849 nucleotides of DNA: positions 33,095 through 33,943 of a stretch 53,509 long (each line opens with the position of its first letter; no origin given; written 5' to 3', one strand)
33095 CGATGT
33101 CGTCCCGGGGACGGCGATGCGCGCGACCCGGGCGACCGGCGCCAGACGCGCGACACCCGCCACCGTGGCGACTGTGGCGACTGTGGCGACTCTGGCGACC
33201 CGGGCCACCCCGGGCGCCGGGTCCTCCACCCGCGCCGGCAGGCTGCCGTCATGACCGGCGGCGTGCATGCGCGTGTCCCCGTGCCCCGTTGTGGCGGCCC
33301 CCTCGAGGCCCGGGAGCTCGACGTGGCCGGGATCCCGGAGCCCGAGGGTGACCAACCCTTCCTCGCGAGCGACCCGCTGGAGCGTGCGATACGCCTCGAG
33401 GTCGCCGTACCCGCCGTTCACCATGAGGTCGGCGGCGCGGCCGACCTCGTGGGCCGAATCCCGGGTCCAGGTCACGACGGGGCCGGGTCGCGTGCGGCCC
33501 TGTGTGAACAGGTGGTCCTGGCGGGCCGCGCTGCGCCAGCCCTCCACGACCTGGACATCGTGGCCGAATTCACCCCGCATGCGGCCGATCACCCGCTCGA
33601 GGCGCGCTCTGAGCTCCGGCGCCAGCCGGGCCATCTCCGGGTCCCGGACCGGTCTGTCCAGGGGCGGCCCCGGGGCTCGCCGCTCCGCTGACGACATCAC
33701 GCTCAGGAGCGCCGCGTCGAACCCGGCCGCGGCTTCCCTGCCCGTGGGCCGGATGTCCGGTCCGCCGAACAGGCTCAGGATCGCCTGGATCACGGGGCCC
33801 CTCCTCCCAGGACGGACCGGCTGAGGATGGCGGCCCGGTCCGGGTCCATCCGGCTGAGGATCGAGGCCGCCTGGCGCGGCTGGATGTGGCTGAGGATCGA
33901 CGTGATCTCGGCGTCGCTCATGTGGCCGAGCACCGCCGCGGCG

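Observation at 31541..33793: FliK-like hook-length protein carries an N-terminal M15/LAS zinc peptidoglycan-peptidase domain, while FlgJ is reduced to its rod-binding domain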

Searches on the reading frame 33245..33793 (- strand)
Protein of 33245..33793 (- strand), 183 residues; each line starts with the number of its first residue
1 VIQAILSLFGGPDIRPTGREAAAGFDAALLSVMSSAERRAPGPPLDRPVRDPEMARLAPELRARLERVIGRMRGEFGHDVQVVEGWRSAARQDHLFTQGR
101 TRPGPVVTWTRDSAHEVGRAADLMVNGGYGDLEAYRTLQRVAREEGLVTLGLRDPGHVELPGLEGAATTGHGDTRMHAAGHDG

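Call 5: search_protein_families(library=pfam, proteins=[window:33245-33793:-], max_evalue=10)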
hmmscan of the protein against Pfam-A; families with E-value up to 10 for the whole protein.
seq(183 aa): 3 families
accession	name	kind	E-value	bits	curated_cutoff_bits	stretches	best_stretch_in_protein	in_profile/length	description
PF02557.22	VanY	-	0.0087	16.3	25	1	62-126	9-77/132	D-alanyl-D-alanine carboxypeptidase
PF05951.18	Peptidase_M15_2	-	0.056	13.6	27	1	47-127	43-114/153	Bacterial protein of unknown function (DUF882)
PF08291.16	Peptidase_M15_3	-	0.072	13.7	23.2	1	111-148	62-97/108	Peptidase M15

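Call 6: search_solved_structures(query=window:33245-33793:-, max_evalue=10, show_alignments=3)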
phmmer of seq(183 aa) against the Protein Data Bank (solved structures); distinct sequences matched with E-value up to 10: 2.
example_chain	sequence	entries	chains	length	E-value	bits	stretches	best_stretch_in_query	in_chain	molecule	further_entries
6akv_A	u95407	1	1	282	4.2e-06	30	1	46-125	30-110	LysB4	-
2vo9_A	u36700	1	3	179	7.4e-06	29.2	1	67-126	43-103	L-ALANYL-D-GLUTAMATE PEPTIDASE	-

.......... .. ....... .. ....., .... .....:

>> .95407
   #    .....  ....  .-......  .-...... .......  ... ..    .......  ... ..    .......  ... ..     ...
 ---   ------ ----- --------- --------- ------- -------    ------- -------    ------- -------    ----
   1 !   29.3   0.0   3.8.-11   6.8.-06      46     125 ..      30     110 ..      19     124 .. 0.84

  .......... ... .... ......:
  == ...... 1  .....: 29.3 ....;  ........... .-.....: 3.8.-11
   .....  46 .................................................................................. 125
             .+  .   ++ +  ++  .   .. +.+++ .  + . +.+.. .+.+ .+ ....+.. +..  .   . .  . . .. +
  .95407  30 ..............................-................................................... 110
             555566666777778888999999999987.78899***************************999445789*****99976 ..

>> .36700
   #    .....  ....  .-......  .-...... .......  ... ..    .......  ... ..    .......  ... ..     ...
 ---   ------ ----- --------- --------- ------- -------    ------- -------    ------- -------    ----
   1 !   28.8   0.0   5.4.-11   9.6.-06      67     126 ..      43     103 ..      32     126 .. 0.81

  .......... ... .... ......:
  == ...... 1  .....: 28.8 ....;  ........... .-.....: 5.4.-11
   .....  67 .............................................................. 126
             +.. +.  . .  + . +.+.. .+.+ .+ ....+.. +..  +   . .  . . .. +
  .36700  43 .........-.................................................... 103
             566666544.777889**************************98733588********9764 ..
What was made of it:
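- Checked: It is well beyond chance. phmmer against PDB sequences gives LysB4 at 4e-6 and Ply500 at 7e-6 (call 6).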

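Call 8: find_homologous_proteins(query=window:33245-33793:-, max_evalue=0.001)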
Query seq(183 aa) (183 aa): 14 proteins with E <= 0.001 among 1467 candidates.
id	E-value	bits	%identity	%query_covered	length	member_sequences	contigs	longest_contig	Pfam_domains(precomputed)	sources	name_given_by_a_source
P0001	9.9e-41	158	69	62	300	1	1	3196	-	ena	-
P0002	5.7e-40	155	61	77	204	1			-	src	-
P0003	1.9e-39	153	67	63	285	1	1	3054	-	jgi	jgi:hypothetical protein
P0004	1.2e-38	151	57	78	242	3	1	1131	-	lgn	-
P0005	2.2e-37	147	67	57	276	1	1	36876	-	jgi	jgi:hypothetical protein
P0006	4.2e-36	143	63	61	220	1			-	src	-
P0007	3.9e-35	139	58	70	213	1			-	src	-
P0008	2.1e-34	137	64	58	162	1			-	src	-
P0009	4.9e-34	136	63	61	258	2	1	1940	-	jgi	jgi:hypothetical protein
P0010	1.3e-33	134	54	70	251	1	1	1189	-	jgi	jgi:peptidoglycan L-alanyl-D-glutamate endopeptidase CwlK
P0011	9.9e-33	132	60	60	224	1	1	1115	-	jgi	jgi:hypothetical protein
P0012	5.6e-32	129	59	61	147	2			-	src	-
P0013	5.5e-29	119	68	46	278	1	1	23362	-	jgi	jgi:hypothetical protein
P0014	2.2e-28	117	65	56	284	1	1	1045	-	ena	-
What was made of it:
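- The first homologue search returned only short proteins of 147-300 aa (call 8).
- Tried and rejected: The first homologue search with the N-terminal 183 aa returned only short proteins of 147-300 aa (call 8), which at first suggested a separate small M15 gene.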

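Call 10: find_encoding_contigs(protein=P0005, flank=10000, max_places=3)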
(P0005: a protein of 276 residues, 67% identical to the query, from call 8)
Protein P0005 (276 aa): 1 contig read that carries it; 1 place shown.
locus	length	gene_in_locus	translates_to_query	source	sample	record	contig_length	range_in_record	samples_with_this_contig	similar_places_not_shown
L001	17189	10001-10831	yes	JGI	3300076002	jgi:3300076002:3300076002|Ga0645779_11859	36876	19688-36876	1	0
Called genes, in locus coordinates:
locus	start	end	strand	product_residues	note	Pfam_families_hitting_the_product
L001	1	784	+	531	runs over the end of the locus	PF00989:PAS, PF08448:PAS_4 (weak), PF13426:PAS_9, PF08447:PAS_3, PF00512:HisKA, PF02518:HATPase_c, PF00072:Response_reg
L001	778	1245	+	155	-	PF08448:PAS_4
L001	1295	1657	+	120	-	PF00989:PAS, PF08448:PAS_4 (weak)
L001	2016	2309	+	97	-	-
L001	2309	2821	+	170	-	PF00460:Flg_bb_rod, PF06429:Flg_bbr_C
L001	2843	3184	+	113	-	-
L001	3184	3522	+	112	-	PF02049:FliE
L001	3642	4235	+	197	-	PF01514:YscJ_FliF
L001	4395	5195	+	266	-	PF08345:YscJ_FliF_C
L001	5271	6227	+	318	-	PF03448:MgtE_N (faint), PF14842:FliG_N, PF14841:FliG_M, PF14842:FliG_N (weak), PF01706:FliG_C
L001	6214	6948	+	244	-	PF02108:FliH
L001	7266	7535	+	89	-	-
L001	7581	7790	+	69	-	-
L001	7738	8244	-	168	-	-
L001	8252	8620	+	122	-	PF00006:ATP-synt_ab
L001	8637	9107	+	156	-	PF02050:FliJ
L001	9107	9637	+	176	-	-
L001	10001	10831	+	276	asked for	-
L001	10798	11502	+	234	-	PF02120:Flg_hook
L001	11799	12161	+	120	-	-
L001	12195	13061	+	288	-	PF00460:Flg_bb_rod, PF22692:LlgE_F_G_D1, PF07559:FlgE_D2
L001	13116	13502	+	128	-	PF06429:Flg_bbr_C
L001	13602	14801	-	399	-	-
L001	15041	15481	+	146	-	-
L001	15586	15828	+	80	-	PF01052:FliMN_C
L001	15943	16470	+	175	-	PF04347:FliO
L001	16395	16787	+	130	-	PF00813:FliP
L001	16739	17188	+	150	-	?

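Call 11: find_encoding_contigs(protein=P0013, flank=10000, max_places=3)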
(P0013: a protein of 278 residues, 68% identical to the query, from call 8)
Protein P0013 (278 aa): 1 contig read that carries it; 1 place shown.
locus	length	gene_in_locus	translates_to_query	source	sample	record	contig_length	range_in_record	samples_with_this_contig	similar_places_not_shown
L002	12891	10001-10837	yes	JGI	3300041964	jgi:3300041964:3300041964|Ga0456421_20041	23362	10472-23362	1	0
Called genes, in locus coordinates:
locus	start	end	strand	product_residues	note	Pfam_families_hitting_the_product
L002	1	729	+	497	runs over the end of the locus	PF00069:Pkinase, PF07714:PK_Tyr_Ser-Thr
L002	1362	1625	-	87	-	-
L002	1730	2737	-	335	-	-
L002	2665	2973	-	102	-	-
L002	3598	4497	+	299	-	PF01514:YscJ_FliF, PF08345:YscJ_FliF_C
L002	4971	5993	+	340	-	PF14842:FliG_N, PF14841:FliG_M, PF01706:FliG_C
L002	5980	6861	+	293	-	PF02108:FliH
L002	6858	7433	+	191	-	PF02874:ATP-synt_ab_N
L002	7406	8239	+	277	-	PF00006:ATP-synt_ab, PF18269:T3SS_ATPase_C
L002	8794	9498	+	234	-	-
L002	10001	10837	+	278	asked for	-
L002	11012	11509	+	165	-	-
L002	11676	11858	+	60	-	PF03963:FlgD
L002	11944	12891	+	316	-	?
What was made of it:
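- Most of the short hits sit on contigs of about 1-3 kb, or on two contigs (L001, L002) where fliF, fliI and flgE are also fragmented (calls 8, 10, 11).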

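Call 15: find_related_loci(query=A1, collection=genome_contigs, flank=6000)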
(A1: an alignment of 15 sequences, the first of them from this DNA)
Query A1 (183 aa) in genome_contigs; peptide patterns used: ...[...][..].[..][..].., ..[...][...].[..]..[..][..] (x = any residue, [..] = any of these).
441 stretches matched a pattern; 211 encode a relative of the query (tblastn E <= 1e-3); the best 80 are kept; 80 distinct loci.
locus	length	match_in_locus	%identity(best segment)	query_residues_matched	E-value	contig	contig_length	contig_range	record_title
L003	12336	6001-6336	68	48-161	5e-49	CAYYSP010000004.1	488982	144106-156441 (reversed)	MAG TPA_asm: uncultured Gemmatimonadaceae bacterium isolate SRP344714_co2_405 genome assembly, contig: NODE_12_length_48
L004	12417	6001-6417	58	17-162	5e-46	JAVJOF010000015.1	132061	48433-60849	MAG: Longimicrobiales bacterium isolate A1-SPW-16 k141_25776, whole genome shotgun sequence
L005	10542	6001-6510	48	2-182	7e-46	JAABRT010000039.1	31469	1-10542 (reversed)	MAG: Gemmatimonas sp. isolate S08.Bin118 NODE_39_length_31469_cov_7.19715, whole genome shotgun sequence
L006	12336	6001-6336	66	48-161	2e-45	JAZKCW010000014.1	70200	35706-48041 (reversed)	MAG: Gemmatimonadota bacterium isolate DC_HB_01_SPN181219-bin012_1 DCHB01SPN_B012_1_000000000014, whole genome shotgun s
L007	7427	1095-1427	68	48-160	5e-45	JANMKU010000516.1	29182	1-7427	MAG: Gemmatimonadaceae bacterium isolate OTE_64_concoct_86 OTE_64_k141_4881366, whole genome shotgun sequence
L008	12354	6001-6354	65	43-160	3e-45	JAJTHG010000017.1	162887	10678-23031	MAG: Gemmatimonadetes bacterium isolate CoA8N_M4 k141_896429, whole genome shotgun sequence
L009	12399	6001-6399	64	55-180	2e-45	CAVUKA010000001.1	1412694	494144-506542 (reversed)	MAG: uncultured Gemmatimonadales bacterium isolate MFD01721.bin.1.169 genome assembly, contig: contig_12907, whole genom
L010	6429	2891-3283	60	40-170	1e-44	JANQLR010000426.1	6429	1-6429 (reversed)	MAG: Longimicrobiales bacterium isolate PL25a_bin.64 k99_4113748, whole genome shotgun sequence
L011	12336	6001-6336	66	48-161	1e-44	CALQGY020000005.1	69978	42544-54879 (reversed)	MAG: Candidatus Kuenenia stuttgartiensis isolate HRS-HS12-bin-7 genome assembly, contig: HRSG-H12-C343, whole genome sho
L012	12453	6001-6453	52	14-162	2e-44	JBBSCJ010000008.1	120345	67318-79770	MAG: Gemmatimonadales bacterium isolate metawrap_la6_16 metawrap_la6_16_K_1675638_L_120345_cov_39.5197, whole genome sho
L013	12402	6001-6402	60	22-160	3e-44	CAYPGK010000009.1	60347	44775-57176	MAG TPA_asm: uncultured Gemmatimonadaceae bacterium isolate SRP268622_co1_34 genome assembly, contig: NODE_870_length_60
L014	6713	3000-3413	57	19-161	8e-44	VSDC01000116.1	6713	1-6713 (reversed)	MAG: Gemmatimonadota bacterium isolate ZCIRG16 NODE_2310_length_6713_cov_8.139381, whole genome shotgun sequence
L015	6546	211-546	66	48-161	5e-44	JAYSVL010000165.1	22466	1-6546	MAG: Gemmatimonadaceae bacterium isolate GFS_12818 GFS_12818_164, whole genome shotgun sequence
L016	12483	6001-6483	51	2-176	9e-44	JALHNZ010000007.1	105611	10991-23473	MAG: Gemmatimonadaceae bacterium isolate Bin_80_sub c_000000001212, whole genome shotgun sequence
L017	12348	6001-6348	64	49-166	1e-43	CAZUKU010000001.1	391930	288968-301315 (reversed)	MAG TPA_asm: uncultured Gemmatimonas sp. isolate SRP344714_co1_178 genome assembly, contig: NODE_37_length_391930_cov_11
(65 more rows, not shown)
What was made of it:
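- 211 loci among species-representative genomes, with the 80 best almost all labelled Gemmatimonadota (call 15).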

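Call 22: predict_structure(alignment_id=A1)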
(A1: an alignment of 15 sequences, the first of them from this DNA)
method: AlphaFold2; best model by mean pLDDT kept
length: 183 residues; sequences in the alignment: 15
mean_pLDDT: 73.6   pTM: 0.60
mean pLDDT of the five models: 73.6, 72.2, 72.0, 70.9, 70.2
residues with pLDDT >= 90: 73; 70-90: 27; 50-70: 42; < 50: 41
segments of 3 or more residues with pLDDT < 50: 1-4, 6-11, 14-21, 165-177, 180-183
pLDDT, mean of each block of 10 residues (from residue 1): 45 48 53 52 53 89 97 98 90 81 56 88 94 97 96 92 57 45 49
secondary structure, 60 per line:
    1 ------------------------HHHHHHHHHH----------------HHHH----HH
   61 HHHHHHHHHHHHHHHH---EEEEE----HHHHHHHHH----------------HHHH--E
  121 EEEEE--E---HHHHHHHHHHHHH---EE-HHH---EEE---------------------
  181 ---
elements in order: H25-34 H51-54 H59-76 E80-84 H89-97 H114-117 E120-125 H132-144 E157-159

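Call 26: fold_search(model_id=the predicted structure, library=pdb)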
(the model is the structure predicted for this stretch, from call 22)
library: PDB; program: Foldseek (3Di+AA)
matches with E <= 10: 118; with E <= 0.001: 33
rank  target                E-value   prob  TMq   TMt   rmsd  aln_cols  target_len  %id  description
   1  2vo9_A                6.8e-07  1.00  0.46  0.55   5.1       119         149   27  CRYSTAL STRUCTURE OF THE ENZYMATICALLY ACTIVE DOMAIN OF THE LISTERIA MONOCYTOGENES BACTERIOPHAGE 500 ENDOLYSIN PLY500 (released 2008-02-19)
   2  6akv                  6.8e-06  1.00  0.47  0.56   5.8       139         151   26  Crystal structure of LysB4, the endolysin from Bacillus cereus-targeting bacteriophage B4 (released 2019-02-13)
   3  8q2g                  1.0e-05  1.00  0.43  0.61   3.5       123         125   22  X-ray structure of LysECD7 endolysin against Gram-negative bacteria (released 2024-07-31)
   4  4oak_A                5.6e-05  1.00  0.44  0.42   4.8       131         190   20  Crystal structure of vancomycin resistance D,D-dipeptidase/D,D-pentapeptidase VanXYc D59S mutant in complex with D-Ala (released 2014-01-15)
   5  4mus_A                9.3e-05  1.00  0.44  0.43   4.8       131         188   19  Crystal structure of vancomycin resistance D,D-dipeptidase/D,D-pentapeptidase VanXYc D59S mutant in complex with D-Ala (released 2013-10-09)
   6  4jid_A                1.6e-04  1.00  0.42  0.42   4.9       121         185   21  Crystal structure of BaLdcB / VanY-like L,D-carboxypeptidase Zinc(II)-free (released 2013-04-03)
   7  5opz_A                1.8e-04  1.00  0.43  0.57   3.8       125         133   25  Crystal structure of Serratia marcescens L-Ala D-Glu endopeptidase ChiX (released 2018-01-17)
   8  3n1g_A                1.9e-04  1.00  0.39  0.46   3.6       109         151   23  Crystal structure of DhhN bound to BOCFn3 (released 2010-06-02)
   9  23ri_MODEL_1_A        2.3e-04  1.00  0.31  0.42   6.4       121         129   21  l-alanoyl-d-glutamate peptidase bacteriophage RB49 comlpex with Zn2+ (released 2026-02-25)
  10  4mut_B                2.7e-04  1.00  0.44  0.43   4.2       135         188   18  Crystal structure of vancomycin resistance D,D-dipeptidase/D,D-pentapeptidase VanXYc D59S mutant in complex with D-Ala (released 2013-10-09)
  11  4mph_A                2.9e-04  1.00  0.45  0.45   3.8       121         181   20  Crystal structure of BaLdcB / VanY-like L,D-carboxypeptidase Zinc(II)-bound (released 2013-09-25)
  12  2mxz_MODEL_1_A        3.1e-04  1.00  0.42  0.54   5.2       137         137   23  Bacteriophage T5 l-alanoyl-d-glutamate peptidase comlpex with Zn2+ (Endo T5-ZN2+) (released 2015-02-11)
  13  4mut_A                3.3e-04  1.00  0.44  0.43   5.0       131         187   20  Crystal structure of vancomycin resistance D,D-dipeptidase/D,D-pentapeptidase VanXYc D59S mutant in complex with D-Ala (released 2013-10-09)
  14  3n1o_B                3.8e-04  1.00  0.41  0.49   2.8       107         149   21  Crystal structure of IhhN (released 2010-06-02)
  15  3n1f_B                4.6e-04  1.00  0.37  0.44   3.8       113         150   19  Crystal Structure of IhhN bound to CDOFn3 (released 2010-06-02)
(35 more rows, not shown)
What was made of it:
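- Checked: The Foldseek top hits are all LAS fold (call 26).
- Hedgehog N-domains keep the LAS zinc site too, and they appear among the structural hits (call 26).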

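Call 27: search_solved_structures(query=A1, max_evalue=0.01, show_alignments=4)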
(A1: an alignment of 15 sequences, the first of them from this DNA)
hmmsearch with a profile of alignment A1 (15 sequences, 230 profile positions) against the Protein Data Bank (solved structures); distinct sequences matched with E-value up to 0.01: 2.
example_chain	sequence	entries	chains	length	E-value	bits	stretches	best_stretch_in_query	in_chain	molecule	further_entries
2vo9_A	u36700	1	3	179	1.4e-11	48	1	76-137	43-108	L-ALANYL-D-GLUTAMATE PEPTIDASE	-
6akv_A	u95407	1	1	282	7.3e-11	45.7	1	69-134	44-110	LysB4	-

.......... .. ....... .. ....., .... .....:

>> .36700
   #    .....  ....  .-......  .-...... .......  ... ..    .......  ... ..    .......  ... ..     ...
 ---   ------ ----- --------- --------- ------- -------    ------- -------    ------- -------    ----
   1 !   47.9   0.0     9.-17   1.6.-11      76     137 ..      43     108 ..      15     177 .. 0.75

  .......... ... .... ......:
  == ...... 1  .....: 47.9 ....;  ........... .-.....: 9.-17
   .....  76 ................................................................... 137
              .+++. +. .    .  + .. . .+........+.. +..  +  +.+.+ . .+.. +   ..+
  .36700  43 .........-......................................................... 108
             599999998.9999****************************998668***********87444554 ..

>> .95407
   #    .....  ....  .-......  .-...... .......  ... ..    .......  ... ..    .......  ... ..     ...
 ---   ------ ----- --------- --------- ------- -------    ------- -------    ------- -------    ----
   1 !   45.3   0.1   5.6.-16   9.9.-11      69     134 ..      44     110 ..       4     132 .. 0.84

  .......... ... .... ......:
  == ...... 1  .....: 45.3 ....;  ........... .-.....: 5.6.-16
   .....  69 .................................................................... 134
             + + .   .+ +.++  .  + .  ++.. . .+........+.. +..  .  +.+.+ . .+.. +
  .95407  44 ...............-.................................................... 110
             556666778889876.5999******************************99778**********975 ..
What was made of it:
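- Checked: A profile of relatives gives 1.4e-11 and 7e-11 (call 27).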

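Call 68: search_protein_representatives(alignment_id=A1)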
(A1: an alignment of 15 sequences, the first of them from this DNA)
Query: 15 sequences, 230 profile positions. Proteins with E-value up to 0.001 (for the whole library): 5462; up to 1e-10: 1611; up to 1e-30: 464. The best 150 are listed.
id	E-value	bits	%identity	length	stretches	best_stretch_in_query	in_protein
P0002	6.7e-82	291.3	-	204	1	35-227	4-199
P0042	1.6e-78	280.2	-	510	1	26-227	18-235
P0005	1.2e-77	277.4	-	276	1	3-229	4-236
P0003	9.1e-75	267.9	-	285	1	29-227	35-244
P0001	2.6e-72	259.9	-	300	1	3-225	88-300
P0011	3.3e-72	259.6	-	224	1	17-226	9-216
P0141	1.8e-69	250.6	-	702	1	15-227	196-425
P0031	6.6e-69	248.8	-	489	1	15-227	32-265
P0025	1.1e-68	248.0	-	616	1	9-226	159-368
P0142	2.2e-68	247.1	-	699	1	32-227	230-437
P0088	2.5e-68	246.8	-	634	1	23-228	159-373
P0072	3.6e-68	246.4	-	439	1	40-225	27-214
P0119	5.7e-68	245.7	-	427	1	8-225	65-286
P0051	6.3e-68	245.5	-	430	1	32-226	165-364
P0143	9.8e-68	244.9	-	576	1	13-227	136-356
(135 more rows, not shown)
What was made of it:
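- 464 clusters at 50% identity with E<=1e-30, nearly all long proteins (call 68).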
